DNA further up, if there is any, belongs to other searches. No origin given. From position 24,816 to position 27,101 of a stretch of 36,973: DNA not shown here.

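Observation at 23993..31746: AraC-flanked operon joining a cytoplasmic radical enzyme pair to two extracellular lipoproteins, with no transporter permease and no microcompartment genes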

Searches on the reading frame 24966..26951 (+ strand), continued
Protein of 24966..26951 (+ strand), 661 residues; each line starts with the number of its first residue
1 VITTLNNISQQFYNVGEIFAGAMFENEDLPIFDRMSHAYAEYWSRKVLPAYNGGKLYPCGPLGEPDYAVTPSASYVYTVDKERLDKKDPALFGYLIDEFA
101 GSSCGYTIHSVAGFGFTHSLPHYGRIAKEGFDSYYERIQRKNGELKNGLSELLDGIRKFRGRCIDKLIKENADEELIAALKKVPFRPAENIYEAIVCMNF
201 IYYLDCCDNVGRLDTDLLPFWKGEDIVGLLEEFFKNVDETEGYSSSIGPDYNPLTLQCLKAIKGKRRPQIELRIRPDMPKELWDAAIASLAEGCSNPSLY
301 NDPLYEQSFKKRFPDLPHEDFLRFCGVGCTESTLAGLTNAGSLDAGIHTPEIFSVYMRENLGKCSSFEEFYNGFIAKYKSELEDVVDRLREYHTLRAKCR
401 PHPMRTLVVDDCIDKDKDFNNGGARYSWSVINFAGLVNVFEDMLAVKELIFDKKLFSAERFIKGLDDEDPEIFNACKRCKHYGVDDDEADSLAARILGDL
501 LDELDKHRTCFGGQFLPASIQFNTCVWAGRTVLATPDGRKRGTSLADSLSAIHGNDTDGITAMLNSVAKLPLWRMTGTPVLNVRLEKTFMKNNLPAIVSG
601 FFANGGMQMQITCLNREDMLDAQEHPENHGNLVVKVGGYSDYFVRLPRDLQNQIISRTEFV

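Call 67: fold_search(model_id=the predicted structure, library=pdb)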
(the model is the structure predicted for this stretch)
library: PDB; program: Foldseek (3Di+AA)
matches with E <= 10: 263; with E <= 0.001: 81
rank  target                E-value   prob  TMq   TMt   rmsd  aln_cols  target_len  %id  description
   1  9rcp_B                5.2e-39  1.00  0.88  0.74   7.3       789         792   20  1,2-propanediol dehydratase with 0.1 % 1,3-propanediol additive (released 2025-06-11)
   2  1r8w_A                8.4e-39  1.00  0.88  0.74   6.5       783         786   21  Native structure of the B12-independent glycerol dehydratase from clostridium butyricum (released 2004-06-01)
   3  9rco_A                1.4e-38  1.00  0.88  0.74   7.2       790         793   20  1,2-propanediol dehydratase with 0.1 % glycerol additive (released 2025-06-11)
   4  9rcp_C                5.3e-38  1.00  0.88  0.73   7.2       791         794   20  1,2-propanediol dehydratase with 0.1 % 1,3-propanediol additive (released 2025-06-11)
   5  9rcq_A                7.4e-38  1.00  0.87  0.72   6.1       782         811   20  1,2-propanediol dehydratase with no ligand additives (released 2025-06-11)
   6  5i2g_A                8.3e-37  1.00  0.88  0.74   5.9       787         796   20  1,2-propanediol Dehydration in Roseburia inulinivorans; Structural Basis for Substrate and Enantiomer Selectivity (released 2016-06-01)
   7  5i2g_B                1.1e-36  1.00  0.88  0.74   6.4       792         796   20  1,2-propanediol Dehydration in Roseburia inulinivorans; Structural Basis for Substrate and Enantiomer Selectivity (released 2016-06-01)
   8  8yjo_A                3.0e-35  1.00  0.87  0.76   6.9       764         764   22  Structure of E. coli glycyl radical enzyme PflD with bound malonate (released 2024-10-02)
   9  5i2a_B                7.2e-35  1.00  0.89  0.71   6.5       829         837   20  1,2-propanediol Dehydration in Roseburia inulinivorans; Structural Basis for Substrate and Enantiomer Selectivity (released 2016-06-01)
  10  8iof_C                9.6e-35  1.00  0.84  0.71   5.2       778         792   20  Crystal structure of N-methyl-Cis-4-hydroxy-D-proline dehydratase in Clostridium sp. FS41 (released 2024-03-27)
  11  8iof_A                1.0e-34  1.00  0.84  0.71   7.8       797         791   20  Crystal structure of N-methyl-Cis-4-hydroxy-D-proline dehydratase in Clostridium sp. FS41 (released 2024-03-27)
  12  8id0                  1.1e-34  1.00  0.87  0.75   8.3       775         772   20  Crystal structure of PflD bound to 1,5-anhydromannitol-6-phosphate in Streptococcus dysgalactiae subsp. equisimilis (released 2024-10-02)
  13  5fau_A                2.4e-34  1.00  0.87  0.73   8.3       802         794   18  wild-type choline TMA lyase in complex with choline (released 2016-09-28)
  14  5i2a_A                2.6e-34  1.00  0.88  0.70   6.9       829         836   20  1,2-propanediol Dehydration in Roseburia inulinivorans; Structural Basis for Substrate and Enantiomer Selectivity (released 2016-06-01)
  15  6vue_A                5.7e-34  1.00  0.87  0.72   8.4       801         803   18  wild-type choline TMA lyase in complex with 1-methyl-1,2,3,6-tetrahydropyridin-3-ol (released 2020-11-04)
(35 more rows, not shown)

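Call 69: search_solved_structures(query=L002:12925-15051:+, max_evalue=1)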
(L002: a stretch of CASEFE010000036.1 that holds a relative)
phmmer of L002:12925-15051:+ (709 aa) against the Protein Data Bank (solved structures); distinct sequences matched with E-value up to 1: 3.
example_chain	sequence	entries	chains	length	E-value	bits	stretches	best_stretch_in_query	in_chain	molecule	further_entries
9iar_C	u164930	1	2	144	0.37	12.3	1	486-529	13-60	nanobody Nb11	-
4i83_A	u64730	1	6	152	0.49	11.9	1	528-622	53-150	3-hydroxyacyl-[acyl-carrier-protein] dehydratase FabZ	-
6zzx_K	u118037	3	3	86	0.63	11.5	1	520-562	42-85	Photosystem I reaction center subunit chloroplastic | PSI-K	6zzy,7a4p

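Call 72: search_protein_families(library=pfam, proteins=[L013:1745-5236:+, L013:5248-5952:+, L013:5977-7272:+, L013:12919-14802:+, L015:4315-6627:+, L015:6647-7936:+, L015:12829-14553:+, L026:7661-8869:+, L026:8902-9957:+, L067:7554-9584:+], max_evalue=0.001)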
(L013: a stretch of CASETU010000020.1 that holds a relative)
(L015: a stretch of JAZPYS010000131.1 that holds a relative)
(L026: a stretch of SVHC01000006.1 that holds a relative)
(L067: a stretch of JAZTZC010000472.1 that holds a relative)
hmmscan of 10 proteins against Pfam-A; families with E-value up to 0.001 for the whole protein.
L013:1745-5236:+ (1164 aa): 0 families

L013:5248-5952:+ (235 aa): 2 families
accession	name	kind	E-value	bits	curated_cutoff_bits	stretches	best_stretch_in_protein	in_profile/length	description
PF03648.19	Glyco_hydro_67N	-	2.9e-07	31.2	24.3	1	69-158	31-120/120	Glycosyl hydrolase family 67 N-terminus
PF12971.12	NAGLU_N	-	0.00034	20.8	28.3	1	117-166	17-66/82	Alpha-N-acetylglucosaminidase (NAGLU) N-terminal domain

L013:5977-7272:+ (432 aa): 1 family
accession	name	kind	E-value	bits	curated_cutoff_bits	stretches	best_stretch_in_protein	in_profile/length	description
PF16126.11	DUF4838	-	4.5e-35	121.8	26.6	1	69-300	109-321/325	Domain of unknown function (DUF4838)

L013:12919-14802:+ (628 aa): 0 families

L015:4315-6627:+ (771 aa): 3 families
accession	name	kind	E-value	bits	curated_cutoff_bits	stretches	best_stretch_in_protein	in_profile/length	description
PF00933.27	Glyco_hydro_3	-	2.9e-68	231.1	27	1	73-392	1-316/316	Glycosyl hydrolase family 3 N terminal domain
PF01915.27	Glyco_hydro_3_C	-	1.6e-40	139.7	31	1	426-649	1-200/200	Glycosyl hydrolase family 3 C-terminal domain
PF14310.12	Fn3-like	-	3.2e-17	62.9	25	1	691-759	1-70/71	Fibronectin type III-like domain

L015:6647-7936:+ (430 aa): 10 families
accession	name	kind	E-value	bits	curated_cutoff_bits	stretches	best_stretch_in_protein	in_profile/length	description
PF12831.13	FAD_oxidored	-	1.2e-94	318.4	27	1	17-418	1-406/416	FAD dependent oxidoreductase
PF01946.23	Thi4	-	1.1e-09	38.4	26.2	1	16-155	18-164/235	Thi4 family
PF00890.30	FAD_binding_2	-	7.2e-09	35.8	20.4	1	17-58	1-44/414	FAD binding domain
PF01266.30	DAO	-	3.8e-08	33.7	27.9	1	17-52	1-36/353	FAD dependent oxidoreductase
PF03486.20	HI0933_like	-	9.1e-08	32.3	50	1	17-51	2-36/244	HI0933-like protein Rossmann domain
PF01134.28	GIDA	-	1.4e-06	28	22.1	1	17-48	1-32/391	Glucose inhibited division protein A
PF07992.20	Pyr_redox_2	-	1.5e-06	28.3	26.1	1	16-158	1-108/291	Pyridine nucleotide-disulphide oxidoreductase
PF01494.25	FAD_binding_3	-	9.8e-06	25.5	22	0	15-48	1-34/349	FAD binding domain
PF13450.12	NAD_binding_8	-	1.9e-05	25.3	21.9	1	21-56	2-37/68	NAD(P)-binding Rossmann-like domain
PF00070.33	Pyr_redox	-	7.2e-05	23.7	22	0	18-50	2-34/82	Pyridine nucleotide-disulphide oxidoreductase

L015:12829-14553:+ (575 aa): 2 families
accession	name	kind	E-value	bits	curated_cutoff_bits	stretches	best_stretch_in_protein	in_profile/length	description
PF01547.30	SBP_bac_1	-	5e-15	56.7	26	1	92-404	15-305/307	Bacterial extracellular solute-binding protein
PF13416.11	SBP_bac_8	-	7.2e-10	39.6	27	1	91-405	3-249/279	Bacterial extracellular solute-binding protein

L026:7661-8869:+ (403 aa): 1 family
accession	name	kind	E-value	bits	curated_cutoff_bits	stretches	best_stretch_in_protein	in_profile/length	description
PF07690.21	MFS_1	-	5.5e-11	42.4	33.4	1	17-331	10-311/347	Major Facilitator Superfamily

L026:8902-9957:+ (352 aa): 6 families
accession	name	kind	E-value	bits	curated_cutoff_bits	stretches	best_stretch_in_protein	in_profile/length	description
PF05448.18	AXE1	-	1.4e-06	27.7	21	0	205-261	163-219/321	Acetyl xylan esterase (AXE1)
PF00326.27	Peptidase_S9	-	1.6e-05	25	22.6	1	204-251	50-98/213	Prolyl oligopeptidase family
PF22244.2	GCE_fung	-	1.8e-05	25.1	27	0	200-244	85-131/231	Glucuronyl esterase, fungi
PF02129.25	Peptidase_S15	-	0.00013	22.2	23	1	204-257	82-135/262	X-Pro dipeptidyl-peptidase (S15 family)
PF08840.17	BAAT_C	-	0.00035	21.1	20.9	1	203-246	7-50/210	BAAT / Acyl-CoA thioester hydrolase C terminal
PF20434.5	BD-FAE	-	0.00059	19.8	26.8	0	195-236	63-107/215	BD-FAE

L067:7554-9584:+ (677 aa): 5 families
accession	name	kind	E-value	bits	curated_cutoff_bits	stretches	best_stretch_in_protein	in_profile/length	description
PF14871.12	GHL6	-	1.1e-19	71.4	35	1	36-163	5-132/132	Hypothetical glycosyl hydrolase 6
PF08532.16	Glyco_hydro_42M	-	2.5e-08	34.1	25.8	1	395-455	37-98/207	Beta-galactosidase trimerisation domain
PF01120.23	Alpha_L_fucos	-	2.7e-08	34.1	25.2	1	29-164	92-212/345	Alpha-L-fucosidase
PF02638.21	GHL10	-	3.5e-07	30.1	27.9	1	57-198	44-200/311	Glycosyl hydrolase-like 10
PF02449.21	Glyco_hydro_42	-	0.00058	19.8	21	0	108-176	79-151/376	Beta-galactosidase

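Call 73: search_protein_families(library=pfam, proteins=[L055:839-2023:+, L055:2432-3709:+, L055:3722-4651:+, L067:4392-5528:+, L057:12875-15151:+, L017:12023-14947:+, L053:9048-9989:+, L068:8955-9962:+, L014:12126-13079:+, L014:13182-15041:+], max_evalue=0.001)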
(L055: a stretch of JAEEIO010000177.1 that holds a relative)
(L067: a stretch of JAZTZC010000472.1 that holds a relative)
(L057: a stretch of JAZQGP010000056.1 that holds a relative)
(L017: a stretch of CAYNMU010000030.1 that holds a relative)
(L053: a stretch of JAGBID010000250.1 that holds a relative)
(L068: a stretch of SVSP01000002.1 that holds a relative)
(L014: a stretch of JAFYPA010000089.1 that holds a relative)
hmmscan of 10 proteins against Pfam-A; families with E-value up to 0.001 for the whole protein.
L055:839-2023:+ (395 aa): 4 families
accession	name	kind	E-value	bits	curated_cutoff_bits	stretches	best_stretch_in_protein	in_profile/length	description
PF00266.25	Aminotran_5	-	1.3e-84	284.8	21.5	1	3-364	1-370/371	Aminotransferase class-V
PF01212.27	Beta_elim_lyase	-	1.2e-08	35.1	27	1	9-244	10-236/288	Beta-eliminating lyase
PF00155.27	Aminotran_1_2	-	4.8e-08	33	19.7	1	49-368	47-360/361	Aminotransferase class I and II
PF01041.23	DegT_DnrJ_EryC1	-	0.00032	20.5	19.8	0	63-183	41-152/360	DegT/DnrJ/EryC1/StrS aminotransferase family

L055:2432-3709:+ (426 aa): 5 families
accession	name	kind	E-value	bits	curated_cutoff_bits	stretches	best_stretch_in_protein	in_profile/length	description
PF01053.26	Cys_Met_Meta_PP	-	9.9e-138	459.3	27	1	6-421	1-380/381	Cys/Met metabolism PLP-dependent enzyme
PF00155.27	Aminotran_1_2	-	8.7e-11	42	19.7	1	54-246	35-251/361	Aminotransferase class I and II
PF01041.23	DegT_DnrJ_EryC1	-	1.5e-10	41.3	19.8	1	63-190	26-155/360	DegT/DnrJ/EryC1/StrS aminotransferase family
PF00266.25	Aminotran_5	-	8.4e-06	25.4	21.5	1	83-215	68-209/371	Aminotransferase class-V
PF02347.22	GDC-P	-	0.00025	20.5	26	1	86-208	140-259/429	Glycine cleavage system P-protein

L055:3722-4651:+ (310 aa): 1 family
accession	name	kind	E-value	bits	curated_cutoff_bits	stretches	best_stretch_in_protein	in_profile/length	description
PF00291.31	PALP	-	2.3e-82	277.1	35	1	11-297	4-295/295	Pyridoxal-phosphate dependent enzyme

L067:4392-5528:+ (379 aa): 0 families

L057:12875-15151:+ (759 aa): 1 family
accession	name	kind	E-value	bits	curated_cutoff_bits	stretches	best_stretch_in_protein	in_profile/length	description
PF09479.16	Flg_new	-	0.00086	19.8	27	0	305-350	13-63/65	Listeria-Bacteroides repeat domain (List_Bact_rpt)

L017:12023-14947:+ (975 aa): 4 families
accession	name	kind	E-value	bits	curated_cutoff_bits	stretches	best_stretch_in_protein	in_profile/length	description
PF02836.23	Glyco_hydro_2_C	-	4.5e-15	56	21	1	290-463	3-185/302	Glycosyl hydrolases family 2, TIM barrel domain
PF02837.24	Glyco_hydro_2_N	-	1.8e-12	47.9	28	1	9-175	1-169/169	Glycosyl hydrolases family 2, sugar binding domain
PF00703.27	Glyco_hydro_2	-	8.5e-06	26.9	23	1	186-285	12-108/109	Glycosyl hydrolases family 2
PF22666.2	Glyco_hydro_2_N2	-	1.6e-05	25.5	27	1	60-133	50-122/167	Glycosyl hydrolase 2 galactose-binding domain-like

L053:9048-9989:+ (314 aa): 1 family
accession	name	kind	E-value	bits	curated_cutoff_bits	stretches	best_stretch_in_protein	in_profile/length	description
PF01544.23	CorA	-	1.7e-55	188.9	27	1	22-309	5-292/292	CorA-like Mg2+ transporter protein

L068:8955-9962:+ (336 aa): 3 families
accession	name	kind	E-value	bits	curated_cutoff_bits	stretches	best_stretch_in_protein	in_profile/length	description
PF00107.32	ADH_zinc_N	-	5.5e-23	81.8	31.8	1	153-271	2-118/129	Zinc-binding dehydrogenase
PF08240.17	ADH_N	-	4.4e-09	37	23.5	1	25-103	1-73/104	Alcohol dehydrogenase GroES-like domain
PF16912.11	Glu_dehyd_C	-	1.1e-05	25.4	34.9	1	143-251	32-141/211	Glucose dehydrogenase C-terminus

L014:12126-13079:+ (318 aa): 1 family
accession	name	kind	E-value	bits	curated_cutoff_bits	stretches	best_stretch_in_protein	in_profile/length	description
PF00892.27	EamA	-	4.7e-15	56.5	28.2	2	13-141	4-134/135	EamA-like transporter family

L014:13182-15041:+ (620 aa): 1 family
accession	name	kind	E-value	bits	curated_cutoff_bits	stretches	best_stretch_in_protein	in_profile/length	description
PF16126.11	DUF4838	-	3.6e-11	43.2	26.6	1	219-489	76-323/325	Domain of unknown function (DUF4838)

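Call 76: find_encoding_contigs(protein=P0008, flank=8000, max_places=2)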
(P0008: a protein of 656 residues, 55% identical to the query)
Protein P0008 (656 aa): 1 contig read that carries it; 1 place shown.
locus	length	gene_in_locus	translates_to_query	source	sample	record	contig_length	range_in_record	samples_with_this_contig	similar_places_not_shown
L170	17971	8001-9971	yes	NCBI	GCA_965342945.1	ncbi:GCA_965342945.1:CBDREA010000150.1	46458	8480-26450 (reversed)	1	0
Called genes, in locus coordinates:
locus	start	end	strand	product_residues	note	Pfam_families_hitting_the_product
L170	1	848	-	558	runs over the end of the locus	PF03553:Na_H_antiporter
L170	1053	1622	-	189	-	-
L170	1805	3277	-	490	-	PF00672:HAMP, PF00512:HisKA, PF02518:HATPase_c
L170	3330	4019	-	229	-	PF00072:Response_reg, PF00486:Trans_reg_C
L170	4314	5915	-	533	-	-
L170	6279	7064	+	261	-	PF12833:HTH_18, PF00165:HTH_AraC (weak)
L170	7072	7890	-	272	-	PF02311:AraC_binding, PF00165:HTH_AraC (weak), PF12833:HTH_18, PF00165:HTH_AraC (weak)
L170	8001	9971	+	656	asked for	PF02901:PFL-like, PF01228:Gly_radical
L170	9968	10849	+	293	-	PF13353:Fer4_12, PF04055:Radical_SAM, PF00037:Fer4 (faint)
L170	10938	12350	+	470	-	-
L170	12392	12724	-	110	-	-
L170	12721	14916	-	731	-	PF17678:Glyco_hydro_92N, PF07971:Glyco_hydro_92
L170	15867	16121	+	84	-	PF00269:SASP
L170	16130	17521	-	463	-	PF01637:ATPase_2, PF13191:AAA_16 (faint), PF13173:AAA_14 (weak), PF03008:DUF234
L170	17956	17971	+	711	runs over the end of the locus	PF01966:HD (weak), PF18019:Cas3_HD (faint), PF00270:DEAD, PF04851:ResIII, PF22590:Cas3-like_C_2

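Call 77: find_encoding_contigs(protein=P0007, flank=8000, max_places=2)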
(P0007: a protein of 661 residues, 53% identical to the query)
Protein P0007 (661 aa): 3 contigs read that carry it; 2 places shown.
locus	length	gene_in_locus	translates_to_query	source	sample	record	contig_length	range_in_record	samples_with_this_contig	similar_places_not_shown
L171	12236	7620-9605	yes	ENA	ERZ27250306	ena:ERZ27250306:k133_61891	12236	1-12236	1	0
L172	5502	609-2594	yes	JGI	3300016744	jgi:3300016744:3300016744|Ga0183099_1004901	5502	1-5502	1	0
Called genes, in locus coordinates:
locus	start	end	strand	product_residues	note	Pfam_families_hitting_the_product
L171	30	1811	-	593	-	PF00005:ABC_tran, PF00006:ATP-synt_ab (faint), PF02463:SMC_N (faint), PF13555:AAA_29 (faint), PF01926:MMR_HSR1 (faint), PF12848:ABC_tran_Xtn, PF00005:ABC_tran, PF16326:ABC_tran_CTD, +1 more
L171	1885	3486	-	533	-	PF28550:DUF8436 (weak), PF00890:FAD_binding_2 (faint), PF03486:HI0933_like (faint), PF07992:Pyr_redox_2, PF01266:DAO (weak), PF21688:FAD-depend_C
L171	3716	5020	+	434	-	PF13347:MFS_2 (weak), PF05977:MFS_3, PF07690:MFS_1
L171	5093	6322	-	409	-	PF17785:PUA_3, PF10672:Methyltrans_SAM, PF02475:TRM5-TYW2_MTfase, PF03602:Cons_hypoth95, PF05175:MTS, PF06325:PrmA, PF13847:Methyltransf_31, PF09445:Methyltransf_15, +4 more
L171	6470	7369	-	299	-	PF02311:AraC_binding, PF12833:HTH_18, PF00165:HTH_AraC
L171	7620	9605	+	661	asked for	PF02901:PFL-like, PF01228:Gly_radical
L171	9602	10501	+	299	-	PF13353:Fer4_12, PF04055:Radical_SAM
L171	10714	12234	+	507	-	?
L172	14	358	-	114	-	PF02311:AraC_binding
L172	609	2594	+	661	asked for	PF02901:PFL-like, PF01228:Gly_radical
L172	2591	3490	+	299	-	PF13353:Fer4_12, PF04055:Radical_SAM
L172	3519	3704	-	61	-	-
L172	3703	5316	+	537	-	PF09371:Tex_N, PF22706:Tex_central_region, PF14639:YqgF, PF16921:Tex_YqgF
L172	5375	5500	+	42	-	?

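Call 78: find_encoding_contigs(protein=P0002, flank=4000, max_places=2)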
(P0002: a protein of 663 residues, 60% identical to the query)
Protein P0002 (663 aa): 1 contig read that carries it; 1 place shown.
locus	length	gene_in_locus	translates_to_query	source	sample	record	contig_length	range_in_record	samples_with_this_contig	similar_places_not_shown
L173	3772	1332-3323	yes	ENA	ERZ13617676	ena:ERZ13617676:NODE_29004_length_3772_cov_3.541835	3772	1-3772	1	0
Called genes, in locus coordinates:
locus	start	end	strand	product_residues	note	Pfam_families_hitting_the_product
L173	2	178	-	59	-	?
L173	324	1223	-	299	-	PF02311:AraC_binding, PF07883:Cupin_2, PF00165:HTH_AraC (weak), PF12833:HTH_18, PF00165:HTH_AraC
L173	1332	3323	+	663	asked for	PF02901:PFL-like, PF01228:Gly_radical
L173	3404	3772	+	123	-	?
